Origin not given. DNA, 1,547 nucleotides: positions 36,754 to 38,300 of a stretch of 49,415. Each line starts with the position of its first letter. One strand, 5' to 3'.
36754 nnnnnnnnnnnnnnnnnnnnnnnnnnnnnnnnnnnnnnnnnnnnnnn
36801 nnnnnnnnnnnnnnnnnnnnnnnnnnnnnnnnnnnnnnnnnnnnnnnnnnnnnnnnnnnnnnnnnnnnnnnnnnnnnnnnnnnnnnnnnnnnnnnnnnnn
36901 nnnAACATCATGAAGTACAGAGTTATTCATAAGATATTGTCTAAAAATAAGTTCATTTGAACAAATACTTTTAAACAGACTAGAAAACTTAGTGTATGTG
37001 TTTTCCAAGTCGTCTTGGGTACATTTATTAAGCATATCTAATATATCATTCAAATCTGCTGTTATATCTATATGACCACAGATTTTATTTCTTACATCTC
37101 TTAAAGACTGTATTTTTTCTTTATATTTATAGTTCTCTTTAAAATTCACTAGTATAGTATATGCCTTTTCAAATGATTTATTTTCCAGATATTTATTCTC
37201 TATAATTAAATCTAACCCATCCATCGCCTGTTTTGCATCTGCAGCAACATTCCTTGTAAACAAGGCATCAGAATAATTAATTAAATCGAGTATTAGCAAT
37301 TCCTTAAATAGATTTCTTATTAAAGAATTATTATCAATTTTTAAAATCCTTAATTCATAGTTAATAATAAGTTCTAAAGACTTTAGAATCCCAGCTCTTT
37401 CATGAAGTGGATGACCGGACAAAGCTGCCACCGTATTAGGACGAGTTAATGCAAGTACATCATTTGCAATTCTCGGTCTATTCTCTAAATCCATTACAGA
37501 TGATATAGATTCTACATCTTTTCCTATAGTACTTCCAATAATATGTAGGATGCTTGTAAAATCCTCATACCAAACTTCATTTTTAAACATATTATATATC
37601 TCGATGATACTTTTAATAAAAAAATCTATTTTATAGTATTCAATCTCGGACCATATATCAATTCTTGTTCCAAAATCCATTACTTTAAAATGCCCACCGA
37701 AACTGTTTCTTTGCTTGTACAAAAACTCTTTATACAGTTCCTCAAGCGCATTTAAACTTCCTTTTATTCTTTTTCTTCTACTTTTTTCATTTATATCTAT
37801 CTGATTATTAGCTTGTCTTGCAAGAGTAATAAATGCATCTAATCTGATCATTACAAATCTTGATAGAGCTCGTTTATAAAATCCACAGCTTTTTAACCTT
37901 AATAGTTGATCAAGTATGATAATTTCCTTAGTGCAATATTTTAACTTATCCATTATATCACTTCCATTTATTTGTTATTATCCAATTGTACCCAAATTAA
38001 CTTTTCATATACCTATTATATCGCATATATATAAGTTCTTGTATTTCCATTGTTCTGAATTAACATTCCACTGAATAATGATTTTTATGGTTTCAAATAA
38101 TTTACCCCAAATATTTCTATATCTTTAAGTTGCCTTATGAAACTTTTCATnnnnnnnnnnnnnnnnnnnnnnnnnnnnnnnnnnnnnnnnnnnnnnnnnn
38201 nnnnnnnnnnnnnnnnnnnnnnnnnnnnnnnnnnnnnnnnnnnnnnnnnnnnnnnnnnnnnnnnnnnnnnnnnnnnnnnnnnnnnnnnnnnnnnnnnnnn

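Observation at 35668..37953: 761-aa protein with two HEPN-like RNxxxxH motifs and TPR-like repeats, the last gene before attP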

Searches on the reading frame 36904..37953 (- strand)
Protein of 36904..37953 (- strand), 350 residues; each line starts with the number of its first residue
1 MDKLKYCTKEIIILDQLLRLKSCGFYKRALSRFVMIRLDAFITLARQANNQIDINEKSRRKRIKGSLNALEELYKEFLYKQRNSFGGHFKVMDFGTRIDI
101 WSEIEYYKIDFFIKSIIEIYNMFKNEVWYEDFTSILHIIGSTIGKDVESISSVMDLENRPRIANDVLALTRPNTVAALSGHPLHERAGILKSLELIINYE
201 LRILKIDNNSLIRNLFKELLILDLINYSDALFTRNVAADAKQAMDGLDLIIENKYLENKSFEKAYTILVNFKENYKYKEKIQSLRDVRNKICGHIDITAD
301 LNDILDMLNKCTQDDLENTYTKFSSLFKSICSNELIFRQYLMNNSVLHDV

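Call 45: search_protein_families(library=pfam, alignment_id=A3, max_evalue=0.01)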
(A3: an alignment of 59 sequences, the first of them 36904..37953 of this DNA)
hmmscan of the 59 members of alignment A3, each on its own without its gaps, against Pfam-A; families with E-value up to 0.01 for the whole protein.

A. member 1, window:36904-37953:- (350 aa): 1 family
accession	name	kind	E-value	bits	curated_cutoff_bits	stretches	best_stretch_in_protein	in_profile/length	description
PF18734.6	HEPN_AbiU2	-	0.00037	20.5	26.8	0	257-318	97-156/193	AbiU2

B. families by the number of members that match (of 59 scanned): 14 families
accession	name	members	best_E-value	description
PF18734.6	HEPN_AbiU2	35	2.2e-09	AbiU2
PF13428.12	TPR_14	2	2.2e-06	Tetratricopeptide repeat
PF07719.23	TPR_2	2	0.0004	Tetratricopeptide repeat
PF13432.12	TPR_16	1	0.00033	Tetratricopeptide repeat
PF14559.12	TPR_19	1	0.00089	Tetratricopeptide repeat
PF23558.1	TPR_P4H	1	0.0013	Prolyl 4-hydroxylase peptide-substrate-binding domain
PF13181.12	TPR_8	1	0.0023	Tetratricopeptide repeat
PF16703.10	DUF5064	1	0.0026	Domain of unknown function (DUF5064)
PF12569.14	NatA_aux_su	1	0.0036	N-terminal acetyltransferase A, auxiliary subunit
PF00515.34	TPR_1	1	0.0042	Tetratricopeptide repeat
PF13174.12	TPR_6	1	0.0053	Tetratricopeptide repeat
PF03317.18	ELF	1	0.0055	ELF protein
PF18833.7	TPR_22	1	0.0064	Tetratricopeptide repeat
PF24575.1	TPR_Slam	1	0.0091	Surface lipoprotein assembly modifier, N-terminal TPR repeats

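Call 53: predict_structure(alignment_id=A3)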
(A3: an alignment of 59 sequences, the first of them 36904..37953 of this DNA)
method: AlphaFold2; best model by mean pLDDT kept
length: 350 residues; sequences in the alignment: 59
mean_pLDDT: 96.6   pTM: 0.94
mean pLDDT of the five models: 96.6, 96.2, 96.1, 96.0, 95.9
residues with pLDDT >= 90: 339; 70-90: 11; 50-70: 0; < 50: 0
segments of 3 or more residues with pLDDT < 50: none
pLDDT, mean of each block of 10 residues (from residue 1): 98 98 98 98 98 95 98 98 94 95 97 98 97 91 97 97 97 93 97 98 93 97 98 93 93 96 98 95 97 98 98 98 98 97 95
secondary structure, 60 per line:
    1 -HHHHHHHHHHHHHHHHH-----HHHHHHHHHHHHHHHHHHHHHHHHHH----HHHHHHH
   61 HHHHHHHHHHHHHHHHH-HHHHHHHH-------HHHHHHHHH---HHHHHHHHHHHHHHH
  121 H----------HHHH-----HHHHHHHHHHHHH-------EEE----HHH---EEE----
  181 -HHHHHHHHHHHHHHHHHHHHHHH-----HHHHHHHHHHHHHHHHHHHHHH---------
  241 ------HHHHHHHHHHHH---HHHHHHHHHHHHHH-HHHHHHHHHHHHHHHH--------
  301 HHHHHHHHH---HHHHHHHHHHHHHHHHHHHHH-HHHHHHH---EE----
elements in order: H2-18 H24-49 H54-77 H79-86 H94-102 H106-121 H132-135 H141-153 E161-163 E174-176 H182-204 H210-231 H247-258 H262-275 H277-292 H301-309 H313-333 H335-341

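Call 55: fold_search(model_id=the predicted structure, library=pdb)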
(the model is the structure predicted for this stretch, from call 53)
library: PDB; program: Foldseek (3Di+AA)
matches with E <= 10: 82; with E <= 0.001: 0
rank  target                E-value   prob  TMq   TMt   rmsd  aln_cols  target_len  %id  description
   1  5a7d_O                7.8e-01  0.23  0.19  0.23  21.9       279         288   11  Tetrameric assembly of LGN with Inscuteable (released 2016-08-03)
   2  4gp2_A                1.3e+00  0.09  0.18  0.19  18.6       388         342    8  Crystal structure of ISOPRENOID SYNTHASE A3MSH1 (TARGET EFI-501992) from pyrobaculum calidifontis complexed with DMAPP (released 2012-10-10)
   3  9fqr_Fy               1.3e+00  0.05  0.12  0.12  47.5       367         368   10  96-nm repeat of axonemal doublet microtubules from bovine sperm (released 2025-03-26)
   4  8snb_8F               1.4e+00  0.06  0.13  0.15  36.1       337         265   11  atomic model of sea urchin sperm doublet microtubule (48-nm periodicity) (released 2023-06-28)
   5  7ose_B                1.5e+00  0.12  0.22  0.20  23.1       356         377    9  cytochrome bd-II type oxidase with bound aurachin D (released 2021-11-17)
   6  8r5s_E                1.6e+00  0.06  0.13  0.17  26.4       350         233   11  t113 - De-novo designed soluble homotetramer (released 2024-11-27)
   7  8to0_Ad               1.6e+00  0.05  0.13  0.14  44.6       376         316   10  48-nm repeating structure of doublets from mouse sperm flagella (released 2023-11-01)
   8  7ung_D2               1.9e+00  0.03  0.12  0.11  47.0       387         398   11  48-nm repeat of the human respiratory doublet microtubule (released 2022-10-05)
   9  8iyj_T1               1.9e+00  0.03  0.12  0.10  45.5       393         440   12  Cryo-EM structure of the 48-nm repeat doublet microtubule from mouse sperm (released 2023-07-05)
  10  4kpd                  1.9e+00  0.06  0.19  0.19  18.2       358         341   12  Crystal Structure of Human Farnesyl Pyrophosphate Synthase (Y204F) Mutant Complexed with Mg, Risedronate and Isopentenyl (released 2014-04-30)
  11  8r5s_D                2.1e+00  0.07  0.14  0.19  19.8       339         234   11  t113 - De-novo designed soluble homotetramer (released 2024-11-27)
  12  7rro_D3               2.1e+00  0.04  0.12  0.13  43.5       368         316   10  Structure of the 48-nm repeat doublet microtubule from bovine tracheal cilia (released 2021-10-27)
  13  1vg3                  2.2e+00  0.06  0.16  0.19  17.5       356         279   13  Crystal Structure Of Octaprenyl Pyrophosphate Synthase From Hyperthermophilic Thermotoga Maritima A76Y/S77F mutant (released 2004-05-18)
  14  4kqs                  2.2e+00  0.06  0.18  0.19  17.5       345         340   12  Crystal Structure of Farnesyl Pyrophosphate Synthase Mutant (Y204A) Complexed with Mg, Risedronate and Isopentenyl Pyrop (released 2014-04-30)
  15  4nke                  2.3e+00  0.06  0.18  0.18  17.3       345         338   14  The effects of Lysine 200 and Phenylalanine 239 Farnesyl Pyrophosphate Synthase (FPPS) mutations on the catalytic activi (released 2014-11-19)
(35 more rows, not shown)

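Call 57: fold_search(model_id=the predicted structure, library=viral)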
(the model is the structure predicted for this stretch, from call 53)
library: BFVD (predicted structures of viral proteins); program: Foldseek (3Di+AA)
matches with E <= 10: 41; with E <= 0.001: 0
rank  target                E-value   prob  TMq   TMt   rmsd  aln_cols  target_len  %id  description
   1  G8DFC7                1.3e+00  0.04  0.15  0.12  22.3       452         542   12  (no name in the UniProt tables at hand)
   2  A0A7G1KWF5            1.6e+00  0.02  0.09  0.07  65.7       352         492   14  (no name in the UniProt tables at hand)
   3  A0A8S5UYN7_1          1.9e+00  0.06  0.14  0.07  42.1       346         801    8  Endosialidase chaperone [Siphoviridae sp. ctkKt3]
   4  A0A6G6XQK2            1.9e+00  0.03  0.13  0.09  27.7       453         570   11  (no name in the UniProt tables at hand)
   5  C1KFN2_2              2.0e+00  0.04  0.13  0.05  31.4       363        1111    8  Putative tail fibre protein [Lactobacillus phage Lb338-1]
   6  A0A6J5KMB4            2.4e+00  0.07  0.16  0.15  27.0       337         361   10  Uncharacterized protein [uncultured Caudovirales phage]
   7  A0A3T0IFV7            2.8e+00  0.02  0.14  0.06  22.3       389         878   11  (no name in the UniProt tables at hand)
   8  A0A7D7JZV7            3.0e+00  0.04  0.14  0.10  36.9       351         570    8  (no name in the UniProt tables at hand)
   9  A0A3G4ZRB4            3.4e+00  0.04  0.16  0.11  17.4       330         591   11  Uncharacterized protein [Terrestrivirus sp.]
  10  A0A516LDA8            3.4e+00  0.02  0.10  0.07  34.7       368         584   12  (no name in the UniProt tables at hand)
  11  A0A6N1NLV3            3.9e+00  0.01  0.12  0.11  24.0       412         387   12  Putative orfan [Tupanvirus soda lake]
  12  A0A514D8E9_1          3.9e+00  0.01  0.11  0.05  20.6       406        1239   13  RNA-directed RNA polymerase [Aspiviridae sp.]
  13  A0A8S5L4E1            4.1e+00  0.06  0.11  0.07  10.3        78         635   12  RNA-directed RNA polymerase [ssRNA phage SRR6960799_10]
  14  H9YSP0                4.1e+00  0.02  0.10  0.11  25.2       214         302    9  (no name in the UniProt tables at hand)
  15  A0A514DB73            4.3e+00  0.01  0.12  0.05  21.0       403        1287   12  RNA-directed RNA polymerase [Aspiviridae sp.]
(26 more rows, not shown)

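Call 60: search_dna_similar(query=window:36904-37953:-, collection=plasmids, mode=protein, max_evalue=0.01)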
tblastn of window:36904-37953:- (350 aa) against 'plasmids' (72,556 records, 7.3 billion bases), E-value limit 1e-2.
Records with a match: 19; places in all: 19; records where one place covers at least 80% of the query: 19.
Best place of each record, by identity: <60% 19.
By first word of the organism name: Ralstonia 18; Agrobacterium 1.
By predicted mobility (MOB-suite, as given by PLSDB): mobilizable 18; non-mobilizable 1.
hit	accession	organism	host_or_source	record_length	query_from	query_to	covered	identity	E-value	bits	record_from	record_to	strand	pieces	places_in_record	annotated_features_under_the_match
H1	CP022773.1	Ralstonia solanacearum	Solanum tuberosum,single cell,Potato ...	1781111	1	350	100%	27.5%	2e-30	129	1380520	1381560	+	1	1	hypothetical protein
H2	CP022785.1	Ralstonia solanacearum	Solanum tuberosum,single cell,Potato ...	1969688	1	350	100%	27.5%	2e-30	129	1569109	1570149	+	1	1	hypothetical protein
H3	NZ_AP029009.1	Ralstonia pseudosolanacearum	-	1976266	1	350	100%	27.5%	2e-30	129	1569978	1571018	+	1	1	none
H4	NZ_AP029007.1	Ralstonia pseudosolanacearum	-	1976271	1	350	100%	27.5%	2e-30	129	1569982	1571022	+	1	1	none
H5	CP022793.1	Ralstonia solanacearum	Solanum tuberosum,single cell,Potato ...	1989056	1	350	100%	27.5%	2e-30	129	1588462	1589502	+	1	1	hypothetical protein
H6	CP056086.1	Ralstonia solanacearum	cell clture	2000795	1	350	100%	27.5%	2e-30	129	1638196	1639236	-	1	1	hypothetical protein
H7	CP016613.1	Ralstonia solanacearum FJAT-91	healthy tomato plant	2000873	1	350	100%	27.5%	2e-30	129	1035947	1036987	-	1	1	hypothetical protein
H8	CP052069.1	Ralstonia solanacearum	tomato,cell culture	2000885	1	350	100%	27.5%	2e-30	129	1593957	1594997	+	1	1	none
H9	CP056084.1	Ralstonia solanacearum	cell clture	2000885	1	350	100%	27.5%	2e-30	129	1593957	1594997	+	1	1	hypothetical protein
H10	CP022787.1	Ralstonia solanacearum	Solanum tuberosum,single cell,Potato ...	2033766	1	350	100%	27.5%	2e-30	129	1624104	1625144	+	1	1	hypothetical protein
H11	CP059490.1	Ralstonia solanacearum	Casuarina equisetifolia,plant ...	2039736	1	350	100%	27.5%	2e-30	129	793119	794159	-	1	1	hypothetical protein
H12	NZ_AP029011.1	Ralstonia pseudosolanacearum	-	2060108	1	350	100%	27.5%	2e-30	129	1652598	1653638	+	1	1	none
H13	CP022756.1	Ralstonia solanacearum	Solanum tuberosum,single cell,Potato ...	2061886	1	350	100%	27.5%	2e-30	129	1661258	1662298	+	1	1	hypothetical protein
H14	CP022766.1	Ralstonia solanacearum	Solanum tuberosum,single cell,Potato ...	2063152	1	350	100%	27.5%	2e-30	129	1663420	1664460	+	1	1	hypothetical protein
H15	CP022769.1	Ralstonia solanacearum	Solanum tuberosum,single cell,Potato ...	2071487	1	350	100%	27.5%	2e-30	129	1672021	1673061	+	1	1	hypothetical protein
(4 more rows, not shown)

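Call 61: get_annotated_region(hit=H1, flank=8000)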
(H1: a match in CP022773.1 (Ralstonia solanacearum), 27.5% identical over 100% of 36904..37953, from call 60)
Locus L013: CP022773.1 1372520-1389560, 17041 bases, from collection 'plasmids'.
description: Ralstonia solanacearum strain T42 plasmid unnamed, complete sequence
organism: Ralstonia solanacearum (NCBI taxid 305)
taxonomy: Bacteria; Pseudomonadota; Betaproteobacteria; Burkholderiales; Burkholderiaceae; Ralstonia; Ralstonia solanacearum
host: -; source: Solanum tuberosum,single cell,Potato bacterial wilt; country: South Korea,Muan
typing (MOB-suite, as given by PLSDB): mobilizable; relaxase MOBP
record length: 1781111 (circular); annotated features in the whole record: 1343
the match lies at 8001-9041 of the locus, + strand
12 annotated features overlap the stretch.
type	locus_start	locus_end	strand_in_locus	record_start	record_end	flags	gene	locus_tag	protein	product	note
CDS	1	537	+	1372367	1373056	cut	-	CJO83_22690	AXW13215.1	glutathione S-transferase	-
CDS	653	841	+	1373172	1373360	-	-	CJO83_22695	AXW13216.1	hypothetical protein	-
CDS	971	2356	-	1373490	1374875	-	-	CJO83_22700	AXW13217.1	hypothetical protein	-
CDS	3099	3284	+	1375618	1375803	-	-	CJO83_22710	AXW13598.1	hypothetical protein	-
CDS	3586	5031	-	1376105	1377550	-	-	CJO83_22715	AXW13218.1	IS1182 family transposase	-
CDS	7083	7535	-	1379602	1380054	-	-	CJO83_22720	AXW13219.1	hypothetical protein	-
CDS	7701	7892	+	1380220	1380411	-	-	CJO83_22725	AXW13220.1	hypothetical protein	-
CDS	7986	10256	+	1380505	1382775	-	-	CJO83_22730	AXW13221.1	hypothetical protein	-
CDS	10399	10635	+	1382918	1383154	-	-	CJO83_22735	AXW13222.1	hypothetical protein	-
CDS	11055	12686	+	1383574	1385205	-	-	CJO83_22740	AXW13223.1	methyl-accepting chemotaxis protein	-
CDS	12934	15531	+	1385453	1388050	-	-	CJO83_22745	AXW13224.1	2-oxoglutarate dehydrogenase E1 component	-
CDS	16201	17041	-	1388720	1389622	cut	-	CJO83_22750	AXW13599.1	acyltransferase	-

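Call 71: search_protein_families(library=pfam, proteins=[L013:7083-7535:-], max_evalue=0.001)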
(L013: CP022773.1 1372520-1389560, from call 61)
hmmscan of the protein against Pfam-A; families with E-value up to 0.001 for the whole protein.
L013:7083-7535:- (150 aa): 1 family
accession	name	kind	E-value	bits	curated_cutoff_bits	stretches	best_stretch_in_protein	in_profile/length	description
PF19953.4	EACC1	-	0.00011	22.6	23.6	1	44-138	5-104/107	Effector Associated Constant Component 1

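Call 81: search_solved_structures(query=A4, max_evalue=10, show_alignments=2)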
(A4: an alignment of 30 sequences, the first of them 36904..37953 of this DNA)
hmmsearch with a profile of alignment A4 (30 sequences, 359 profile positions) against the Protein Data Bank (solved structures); distinct sequences matched with E-value up to 10: 1.
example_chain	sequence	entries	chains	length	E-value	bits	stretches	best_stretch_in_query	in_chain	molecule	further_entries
2k4v_A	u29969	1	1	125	2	10.7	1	69-92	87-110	uncharacterized protein PA1076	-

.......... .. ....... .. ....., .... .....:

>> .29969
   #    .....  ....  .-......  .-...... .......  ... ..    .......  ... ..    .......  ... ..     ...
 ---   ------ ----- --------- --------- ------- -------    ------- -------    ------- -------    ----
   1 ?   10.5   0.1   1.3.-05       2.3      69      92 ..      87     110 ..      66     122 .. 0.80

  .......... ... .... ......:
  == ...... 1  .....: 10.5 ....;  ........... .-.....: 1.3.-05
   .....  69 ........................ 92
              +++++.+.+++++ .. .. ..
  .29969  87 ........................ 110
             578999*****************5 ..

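Call 82: search_protein_families(library=padloc, alignment_id=A4, max_evalue=0.01)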
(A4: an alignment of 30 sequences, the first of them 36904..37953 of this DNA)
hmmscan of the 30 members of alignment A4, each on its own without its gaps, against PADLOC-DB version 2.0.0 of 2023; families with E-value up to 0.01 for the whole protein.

A. member 1, window:36904-37953:- (350 aa): 0 families

B. families by the number of members that match (of 30 scanned): 3 families
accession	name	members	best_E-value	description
PDLC04839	PDC-S04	1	0.0013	-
PDLC02412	Aga_HEPN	1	0.0021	Class II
PDLC04269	PDC-M01B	1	0.0067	-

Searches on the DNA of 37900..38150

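Call 107: search_rna_families(source=window, start=37900, end=38150, threshold=evalue, max_evalue=1)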
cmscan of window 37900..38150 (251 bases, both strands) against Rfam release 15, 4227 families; matches with E-value up to 1: 1.
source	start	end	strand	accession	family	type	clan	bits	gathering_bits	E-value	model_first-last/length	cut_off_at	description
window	38001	38054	-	RF02098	DGCR5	Gene; lncRNA;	-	16.3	50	0.94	1-49/49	no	DiGeorge syndrome critical region gene 5 conserved region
